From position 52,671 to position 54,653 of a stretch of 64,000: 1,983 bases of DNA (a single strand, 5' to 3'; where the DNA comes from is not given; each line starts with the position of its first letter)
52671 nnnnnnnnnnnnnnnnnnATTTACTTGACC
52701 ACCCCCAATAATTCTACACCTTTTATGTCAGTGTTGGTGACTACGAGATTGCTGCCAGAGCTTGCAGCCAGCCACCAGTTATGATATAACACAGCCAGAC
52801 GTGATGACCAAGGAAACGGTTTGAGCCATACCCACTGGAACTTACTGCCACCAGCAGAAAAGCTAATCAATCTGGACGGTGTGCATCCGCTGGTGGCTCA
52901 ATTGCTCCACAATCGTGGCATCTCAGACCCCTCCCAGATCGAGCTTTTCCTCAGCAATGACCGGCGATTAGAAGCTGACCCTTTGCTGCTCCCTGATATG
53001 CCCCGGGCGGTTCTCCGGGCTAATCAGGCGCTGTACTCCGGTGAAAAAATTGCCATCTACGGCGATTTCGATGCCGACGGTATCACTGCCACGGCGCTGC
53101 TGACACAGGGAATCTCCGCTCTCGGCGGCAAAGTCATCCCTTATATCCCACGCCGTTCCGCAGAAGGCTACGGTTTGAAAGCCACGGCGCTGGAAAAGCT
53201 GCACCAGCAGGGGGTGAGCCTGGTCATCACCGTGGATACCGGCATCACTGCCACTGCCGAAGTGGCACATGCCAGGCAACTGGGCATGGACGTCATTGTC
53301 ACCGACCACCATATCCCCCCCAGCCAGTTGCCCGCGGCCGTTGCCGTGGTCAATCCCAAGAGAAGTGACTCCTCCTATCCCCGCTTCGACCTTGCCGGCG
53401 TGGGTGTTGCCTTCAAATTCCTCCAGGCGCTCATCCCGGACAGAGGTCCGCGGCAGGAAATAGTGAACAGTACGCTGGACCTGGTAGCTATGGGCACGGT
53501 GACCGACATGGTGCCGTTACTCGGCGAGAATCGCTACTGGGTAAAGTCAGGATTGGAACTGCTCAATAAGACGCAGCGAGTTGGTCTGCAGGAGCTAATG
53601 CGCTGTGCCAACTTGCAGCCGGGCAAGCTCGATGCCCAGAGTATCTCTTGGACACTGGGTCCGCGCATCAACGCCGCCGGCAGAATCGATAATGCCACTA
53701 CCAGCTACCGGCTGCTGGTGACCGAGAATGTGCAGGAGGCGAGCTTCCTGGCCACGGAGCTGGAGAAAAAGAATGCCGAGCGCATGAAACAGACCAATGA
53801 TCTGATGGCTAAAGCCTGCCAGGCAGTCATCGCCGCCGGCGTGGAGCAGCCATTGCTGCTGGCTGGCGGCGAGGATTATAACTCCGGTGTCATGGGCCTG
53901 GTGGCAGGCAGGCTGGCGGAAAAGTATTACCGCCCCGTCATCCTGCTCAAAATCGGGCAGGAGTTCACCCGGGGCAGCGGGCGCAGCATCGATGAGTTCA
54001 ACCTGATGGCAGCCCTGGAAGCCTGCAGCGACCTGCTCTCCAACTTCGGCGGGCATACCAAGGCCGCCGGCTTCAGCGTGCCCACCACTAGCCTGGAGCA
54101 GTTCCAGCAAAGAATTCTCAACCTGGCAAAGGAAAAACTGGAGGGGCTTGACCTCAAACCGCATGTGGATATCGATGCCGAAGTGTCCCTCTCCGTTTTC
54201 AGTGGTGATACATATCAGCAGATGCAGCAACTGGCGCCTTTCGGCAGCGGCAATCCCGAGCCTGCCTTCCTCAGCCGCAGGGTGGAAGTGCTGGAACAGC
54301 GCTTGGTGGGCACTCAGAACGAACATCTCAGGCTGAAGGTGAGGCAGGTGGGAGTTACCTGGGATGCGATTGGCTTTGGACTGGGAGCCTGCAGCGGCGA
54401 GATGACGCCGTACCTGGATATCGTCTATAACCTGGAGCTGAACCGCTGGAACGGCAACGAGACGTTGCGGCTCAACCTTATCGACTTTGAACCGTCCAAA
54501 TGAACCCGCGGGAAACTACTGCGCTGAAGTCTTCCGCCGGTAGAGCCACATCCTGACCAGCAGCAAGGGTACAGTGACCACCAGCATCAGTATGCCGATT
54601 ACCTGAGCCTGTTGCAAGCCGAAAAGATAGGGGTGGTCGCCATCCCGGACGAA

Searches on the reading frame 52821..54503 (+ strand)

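Call 55: search_protein_families(library=pfam, proteins=[window:52821-54503:+], max_evalue=0.01)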
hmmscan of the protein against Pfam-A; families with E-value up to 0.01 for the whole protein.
window:52821-54503:+ (560 aa): 4 families
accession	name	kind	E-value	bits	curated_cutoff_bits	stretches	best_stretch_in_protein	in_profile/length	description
PF17768.7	RecJ_OB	-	2.2e-28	98.9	27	1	451-555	1-107/107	RecJ OB domain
PF01368.27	DHH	-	3.3e-27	95.7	28.1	1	76-226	1-125/125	DHH family, N-terminal domain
PF02272.25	DHHA1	-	2.9e-11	44.2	25.9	1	346-437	5-101/102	DHHA1 domain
PF05690.20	ThiG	-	0.00084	19.2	23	1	54-175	103-217/247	Thiazole biosynthesis protein ThiG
